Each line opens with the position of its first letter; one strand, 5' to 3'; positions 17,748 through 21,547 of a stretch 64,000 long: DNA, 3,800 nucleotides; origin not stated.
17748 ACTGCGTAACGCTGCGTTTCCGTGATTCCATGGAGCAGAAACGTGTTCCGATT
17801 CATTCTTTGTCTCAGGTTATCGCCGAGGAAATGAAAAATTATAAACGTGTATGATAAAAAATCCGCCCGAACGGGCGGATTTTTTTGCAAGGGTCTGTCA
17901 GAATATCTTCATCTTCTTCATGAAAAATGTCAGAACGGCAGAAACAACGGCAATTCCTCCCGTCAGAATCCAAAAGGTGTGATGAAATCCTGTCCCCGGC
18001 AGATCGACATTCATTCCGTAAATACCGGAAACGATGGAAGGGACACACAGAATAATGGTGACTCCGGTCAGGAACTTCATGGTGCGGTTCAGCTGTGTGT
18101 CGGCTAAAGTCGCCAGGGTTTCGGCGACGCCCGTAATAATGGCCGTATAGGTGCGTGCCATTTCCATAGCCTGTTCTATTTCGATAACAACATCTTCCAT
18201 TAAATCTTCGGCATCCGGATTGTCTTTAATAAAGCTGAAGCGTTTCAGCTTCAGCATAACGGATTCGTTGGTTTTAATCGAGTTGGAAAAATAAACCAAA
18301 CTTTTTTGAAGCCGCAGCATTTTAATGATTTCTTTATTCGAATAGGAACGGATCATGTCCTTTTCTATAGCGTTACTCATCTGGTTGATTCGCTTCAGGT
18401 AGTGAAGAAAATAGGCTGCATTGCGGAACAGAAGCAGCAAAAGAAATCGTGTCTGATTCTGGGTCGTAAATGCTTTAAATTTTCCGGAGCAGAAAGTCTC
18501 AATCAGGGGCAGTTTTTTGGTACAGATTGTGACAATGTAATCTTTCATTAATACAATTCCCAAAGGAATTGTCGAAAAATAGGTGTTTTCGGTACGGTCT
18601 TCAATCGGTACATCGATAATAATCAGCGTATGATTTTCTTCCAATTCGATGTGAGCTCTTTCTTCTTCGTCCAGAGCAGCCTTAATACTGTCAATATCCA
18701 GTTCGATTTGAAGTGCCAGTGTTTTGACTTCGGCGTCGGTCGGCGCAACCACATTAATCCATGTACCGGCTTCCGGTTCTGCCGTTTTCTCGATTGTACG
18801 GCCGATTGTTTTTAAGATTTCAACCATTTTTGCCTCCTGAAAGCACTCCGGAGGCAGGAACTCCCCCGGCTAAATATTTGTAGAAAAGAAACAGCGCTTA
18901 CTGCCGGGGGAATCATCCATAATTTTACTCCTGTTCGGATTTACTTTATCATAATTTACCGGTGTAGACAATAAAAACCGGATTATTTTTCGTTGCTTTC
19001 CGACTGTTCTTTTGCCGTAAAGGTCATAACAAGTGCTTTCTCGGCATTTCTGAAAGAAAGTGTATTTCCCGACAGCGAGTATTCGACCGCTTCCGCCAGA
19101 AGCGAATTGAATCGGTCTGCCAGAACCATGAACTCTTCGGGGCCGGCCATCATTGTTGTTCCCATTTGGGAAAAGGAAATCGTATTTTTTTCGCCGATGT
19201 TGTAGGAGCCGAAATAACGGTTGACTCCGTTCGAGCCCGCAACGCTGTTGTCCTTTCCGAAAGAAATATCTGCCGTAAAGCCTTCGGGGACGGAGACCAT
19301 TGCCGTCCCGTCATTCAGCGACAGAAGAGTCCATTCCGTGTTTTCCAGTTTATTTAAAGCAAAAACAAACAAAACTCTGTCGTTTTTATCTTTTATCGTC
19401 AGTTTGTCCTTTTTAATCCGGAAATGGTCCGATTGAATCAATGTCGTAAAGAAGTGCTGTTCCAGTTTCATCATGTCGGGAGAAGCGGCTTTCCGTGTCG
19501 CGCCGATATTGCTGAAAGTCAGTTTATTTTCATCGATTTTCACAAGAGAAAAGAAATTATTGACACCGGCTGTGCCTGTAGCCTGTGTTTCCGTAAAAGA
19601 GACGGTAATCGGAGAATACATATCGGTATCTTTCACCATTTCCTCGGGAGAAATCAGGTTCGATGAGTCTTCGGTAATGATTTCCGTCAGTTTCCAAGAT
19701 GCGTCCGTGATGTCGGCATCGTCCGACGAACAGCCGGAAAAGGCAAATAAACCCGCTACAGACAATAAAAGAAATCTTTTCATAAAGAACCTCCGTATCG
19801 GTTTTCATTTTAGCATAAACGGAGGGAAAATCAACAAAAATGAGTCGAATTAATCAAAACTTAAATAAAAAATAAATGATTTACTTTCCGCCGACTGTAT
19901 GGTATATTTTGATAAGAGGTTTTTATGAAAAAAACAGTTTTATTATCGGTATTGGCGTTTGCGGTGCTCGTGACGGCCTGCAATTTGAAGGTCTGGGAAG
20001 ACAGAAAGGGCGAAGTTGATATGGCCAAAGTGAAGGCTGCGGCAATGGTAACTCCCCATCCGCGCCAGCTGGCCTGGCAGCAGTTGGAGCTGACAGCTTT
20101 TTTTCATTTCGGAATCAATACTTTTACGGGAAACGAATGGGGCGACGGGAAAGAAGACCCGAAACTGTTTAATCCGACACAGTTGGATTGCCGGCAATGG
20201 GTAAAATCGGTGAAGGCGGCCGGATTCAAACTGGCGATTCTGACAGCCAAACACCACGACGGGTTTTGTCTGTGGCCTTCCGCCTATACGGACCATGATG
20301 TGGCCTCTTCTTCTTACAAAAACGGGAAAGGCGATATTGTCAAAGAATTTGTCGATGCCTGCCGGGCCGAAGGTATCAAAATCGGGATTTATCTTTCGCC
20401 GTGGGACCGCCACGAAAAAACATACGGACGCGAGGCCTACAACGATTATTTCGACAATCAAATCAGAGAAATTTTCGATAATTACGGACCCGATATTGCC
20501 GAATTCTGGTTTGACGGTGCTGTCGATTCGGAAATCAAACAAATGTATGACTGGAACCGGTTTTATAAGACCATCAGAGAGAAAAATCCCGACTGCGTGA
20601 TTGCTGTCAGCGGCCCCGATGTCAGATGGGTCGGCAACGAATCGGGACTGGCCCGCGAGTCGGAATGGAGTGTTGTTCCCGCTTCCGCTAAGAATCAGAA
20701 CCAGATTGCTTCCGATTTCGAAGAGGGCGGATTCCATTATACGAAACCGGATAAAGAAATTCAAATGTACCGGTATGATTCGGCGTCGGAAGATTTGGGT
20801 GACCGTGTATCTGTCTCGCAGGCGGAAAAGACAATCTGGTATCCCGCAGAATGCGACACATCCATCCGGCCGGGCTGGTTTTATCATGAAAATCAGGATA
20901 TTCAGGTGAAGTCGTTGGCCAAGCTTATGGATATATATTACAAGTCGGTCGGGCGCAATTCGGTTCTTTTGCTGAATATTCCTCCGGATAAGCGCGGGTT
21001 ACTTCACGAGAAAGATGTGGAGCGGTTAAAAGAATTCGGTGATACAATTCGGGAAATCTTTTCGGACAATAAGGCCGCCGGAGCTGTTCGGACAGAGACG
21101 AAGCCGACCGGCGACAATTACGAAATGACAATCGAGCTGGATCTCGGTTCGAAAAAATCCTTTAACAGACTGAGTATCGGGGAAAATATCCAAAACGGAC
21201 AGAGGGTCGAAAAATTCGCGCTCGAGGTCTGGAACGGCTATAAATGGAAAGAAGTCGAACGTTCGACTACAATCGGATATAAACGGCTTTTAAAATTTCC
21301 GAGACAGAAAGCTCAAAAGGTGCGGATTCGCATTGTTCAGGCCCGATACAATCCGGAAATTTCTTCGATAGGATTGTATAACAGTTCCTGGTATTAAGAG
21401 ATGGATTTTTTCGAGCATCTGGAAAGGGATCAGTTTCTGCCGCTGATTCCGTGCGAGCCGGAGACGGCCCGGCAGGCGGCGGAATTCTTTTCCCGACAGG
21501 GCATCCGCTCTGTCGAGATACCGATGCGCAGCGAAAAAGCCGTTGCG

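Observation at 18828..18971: Leader peptide and complete attenuator architecture controlling corA translation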

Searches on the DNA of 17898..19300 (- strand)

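Call 3: search_rna_families(source=window, start=18500, end=19300, threshold=evalue, max_evalue=10, show_alignments=3)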
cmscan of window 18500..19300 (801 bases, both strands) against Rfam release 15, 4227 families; matches with E-value up to 10: 4.
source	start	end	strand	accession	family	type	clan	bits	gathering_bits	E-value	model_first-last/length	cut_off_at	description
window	19059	19164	+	RF01497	ALIL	Cis-reg;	-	18.4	50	0.022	1-117/117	no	ALIL pseudoknot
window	18970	19088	-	RF01693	Bacteroidales-1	Gene; sRNA;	-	14.2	60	8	1-179/179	no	Bacteroidales-1 6S-Bacteroidales RNA suggested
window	18859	18921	-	RF04063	MIR2629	Gene; miRNA;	-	14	60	3.2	1-66/66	no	MIR2629 microRNA precursor family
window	19022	19068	-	RF01409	STnc250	Gene; sRNA;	-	13.8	42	8.1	1-94/94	no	STnc250 Hfq binding RNA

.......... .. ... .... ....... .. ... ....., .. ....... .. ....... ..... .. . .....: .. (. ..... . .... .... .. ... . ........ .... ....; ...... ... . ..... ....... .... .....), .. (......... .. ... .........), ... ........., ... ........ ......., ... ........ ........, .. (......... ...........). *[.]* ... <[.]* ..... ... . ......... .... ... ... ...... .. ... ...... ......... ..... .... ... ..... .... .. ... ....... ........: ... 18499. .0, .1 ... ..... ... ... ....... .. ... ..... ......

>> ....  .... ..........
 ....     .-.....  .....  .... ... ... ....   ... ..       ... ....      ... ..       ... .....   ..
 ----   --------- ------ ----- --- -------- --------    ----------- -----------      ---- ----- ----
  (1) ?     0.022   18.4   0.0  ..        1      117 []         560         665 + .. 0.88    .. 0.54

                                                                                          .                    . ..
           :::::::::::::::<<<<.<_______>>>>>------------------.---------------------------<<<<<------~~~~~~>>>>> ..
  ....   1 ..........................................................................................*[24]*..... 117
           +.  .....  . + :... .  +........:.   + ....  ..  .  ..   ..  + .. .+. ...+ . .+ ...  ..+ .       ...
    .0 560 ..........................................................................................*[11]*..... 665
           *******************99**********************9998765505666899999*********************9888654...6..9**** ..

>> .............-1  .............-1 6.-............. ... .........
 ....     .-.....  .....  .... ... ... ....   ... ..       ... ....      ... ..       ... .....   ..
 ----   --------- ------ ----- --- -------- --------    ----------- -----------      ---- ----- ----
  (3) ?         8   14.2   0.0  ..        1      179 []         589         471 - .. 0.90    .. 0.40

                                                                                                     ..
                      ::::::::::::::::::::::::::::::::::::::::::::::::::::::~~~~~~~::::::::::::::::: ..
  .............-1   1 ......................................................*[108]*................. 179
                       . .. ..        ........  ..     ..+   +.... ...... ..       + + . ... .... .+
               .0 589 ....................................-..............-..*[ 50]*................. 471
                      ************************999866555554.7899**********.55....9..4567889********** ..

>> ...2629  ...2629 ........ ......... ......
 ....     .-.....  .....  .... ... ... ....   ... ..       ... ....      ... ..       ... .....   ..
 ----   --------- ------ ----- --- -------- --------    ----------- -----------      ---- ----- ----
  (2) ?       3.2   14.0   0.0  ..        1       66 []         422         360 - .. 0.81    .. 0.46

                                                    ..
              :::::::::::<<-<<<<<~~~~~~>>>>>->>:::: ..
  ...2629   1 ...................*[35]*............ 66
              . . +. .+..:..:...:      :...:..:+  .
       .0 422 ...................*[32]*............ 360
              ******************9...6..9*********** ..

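Call 55: search_rna_families(sources=[L144, L158, L161, L170, L171, L180, L201, L204, L214, L213, L205, L208, L177, L196, L220, L223], threshold=gathering)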
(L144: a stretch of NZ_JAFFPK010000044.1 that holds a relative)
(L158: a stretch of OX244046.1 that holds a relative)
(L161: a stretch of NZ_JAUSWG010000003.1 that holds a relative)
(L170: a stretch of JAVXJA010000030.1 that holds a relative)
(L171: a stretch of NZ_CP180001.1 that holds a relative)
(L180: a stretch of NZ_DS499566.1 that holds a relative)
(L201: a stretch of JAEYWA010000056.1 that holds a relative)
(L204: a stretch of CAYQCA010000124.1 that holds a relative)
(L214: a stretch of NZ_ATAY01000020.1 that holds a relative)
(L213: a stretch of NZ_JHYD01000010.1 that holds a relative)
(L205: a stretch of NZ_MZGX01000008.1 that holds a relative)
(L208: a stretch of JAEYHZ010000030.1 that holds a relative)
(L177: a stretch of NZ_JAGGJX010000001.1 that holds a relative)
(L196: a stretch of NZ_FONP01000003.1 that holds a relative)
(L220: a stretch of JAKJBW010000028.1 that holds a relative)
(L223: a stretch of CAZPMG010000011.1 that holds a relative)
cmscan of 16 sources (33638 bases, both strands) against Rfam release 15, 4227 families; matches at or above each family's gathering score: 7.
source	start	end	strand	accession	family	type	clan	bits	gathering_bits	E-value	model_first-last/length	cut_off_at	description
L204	229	394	+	RF00380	Magnesium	Cis-reg; riboswitch;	-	155.8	44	5.7e-36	1-169/169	no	M-box riboswitch aptamer (ykoK leader)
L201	17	185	+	RF00380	Magnesium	Cis-reg; riboswitch;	-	153.5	44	2.2e-35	1-169/169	no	M-box riboswitch aptamer (ykoK leader)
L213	187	354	+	RF00380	Magnesium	Cis-reg; riboswitch;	-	152.9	44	3.3e-35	1-169/169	no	M-box riboswitch aptamer (ykoK leader)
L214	210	378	+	RF00380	Magnesium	Cis-reg; riboswitch;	-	152.6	44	3.9e-35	1-169/169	no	M-box riboswitch aptamer (ykoK leader)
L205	156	331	+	RF00380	Magnesium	Cis-reg; riboswitch;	-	148.9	44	3.6e-34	1-169/169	no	M-box riboswitch aptamer (ykoK leader)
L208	176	338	+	RF00380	Magnesium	Cis-reg; riboswitch;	-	147.7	44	7.6e-34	1-169/169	no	M-box riboswitch aptamer (ykoK leader)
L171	167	240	-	RF00005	tRNA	Gene; tRNA;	CL00001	63.2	29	1.3e-11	1-71/71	no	tRNA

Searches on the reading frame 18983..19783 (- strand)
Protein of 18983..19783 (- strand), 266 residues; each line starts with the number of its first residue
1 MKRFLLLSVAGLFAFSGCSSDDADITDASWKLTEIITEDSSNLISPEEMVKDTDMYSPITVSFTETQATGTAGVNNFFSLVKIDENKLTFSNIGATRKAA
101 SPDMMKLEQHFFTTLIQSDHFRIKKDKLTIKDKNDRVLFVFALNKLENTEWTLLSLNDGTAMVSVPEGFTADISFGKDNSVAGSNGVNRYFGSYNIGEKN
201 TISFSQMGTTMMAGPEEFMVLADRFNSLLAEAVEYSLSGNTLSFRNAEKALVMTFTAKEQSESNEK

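Call 7: search_protein_families(library=pfam, proteins=[window:18983-19783:-])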
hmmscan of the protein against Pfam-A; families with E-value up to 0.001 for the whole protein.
window:18983-19783:- (266 aa): 1 family
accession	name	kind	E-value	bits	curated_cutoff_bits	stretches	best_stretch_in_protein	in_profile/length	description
PF03724.22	META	-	1e-40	138.6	24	2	145-255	3-108/109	META domain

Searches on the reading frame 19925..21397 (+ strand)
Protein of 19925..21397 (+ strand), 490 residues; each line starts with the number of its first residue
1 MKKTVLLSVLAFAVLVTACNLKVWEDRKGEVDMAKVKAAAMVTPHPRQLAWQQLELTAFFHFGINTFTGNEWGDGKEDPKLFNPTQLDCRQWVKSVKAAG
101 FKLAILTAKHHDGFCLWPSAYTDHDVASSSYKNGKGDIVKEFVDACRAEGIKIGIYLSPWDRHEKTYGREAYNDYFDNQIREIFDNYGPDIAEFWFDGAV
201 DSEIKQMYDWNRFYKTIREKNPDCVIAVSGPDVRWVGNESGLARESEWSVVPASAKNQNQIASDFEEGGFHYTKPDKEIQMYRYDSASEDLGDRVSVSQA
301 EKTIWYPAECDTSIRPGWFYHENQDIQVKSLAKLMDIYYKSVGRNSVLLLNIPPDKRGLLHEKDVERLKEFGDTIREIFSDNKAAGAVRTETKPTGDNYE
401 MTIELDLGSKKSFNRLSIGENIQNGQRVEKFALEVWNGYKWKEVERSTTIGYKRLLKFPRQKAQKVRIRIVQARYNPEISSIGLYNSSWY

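Call 7: search_protein_families(library=pfam, proteins=[window:19925-21397:+])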
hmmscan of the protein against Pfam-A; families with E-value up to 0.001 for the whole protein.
window:19925-21397:+ (490 aa): 4 families
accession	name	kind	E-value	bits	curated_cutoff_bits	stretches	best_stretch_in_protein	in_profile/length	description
PF01120.23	Alpha_L_fucos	-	2.7e-42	145.9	25.2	1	80-373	87-338/345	Alpha-L-fucosidase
PF22633.2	F5_F8_type_C_2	-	1.3e-06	29.3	27.8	1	389-468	11-91/91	NedA-like, galactose-binding domain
PF14871.12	GHL6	-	1.6e-06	28.8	35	1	88-157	1-64/132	Hypothetical glycosyl hydrolase 6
PF00754.31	F5_F8_type_C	-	2.8e-06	27.9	28.2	1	386-479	20-121/127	F5/8 type C domain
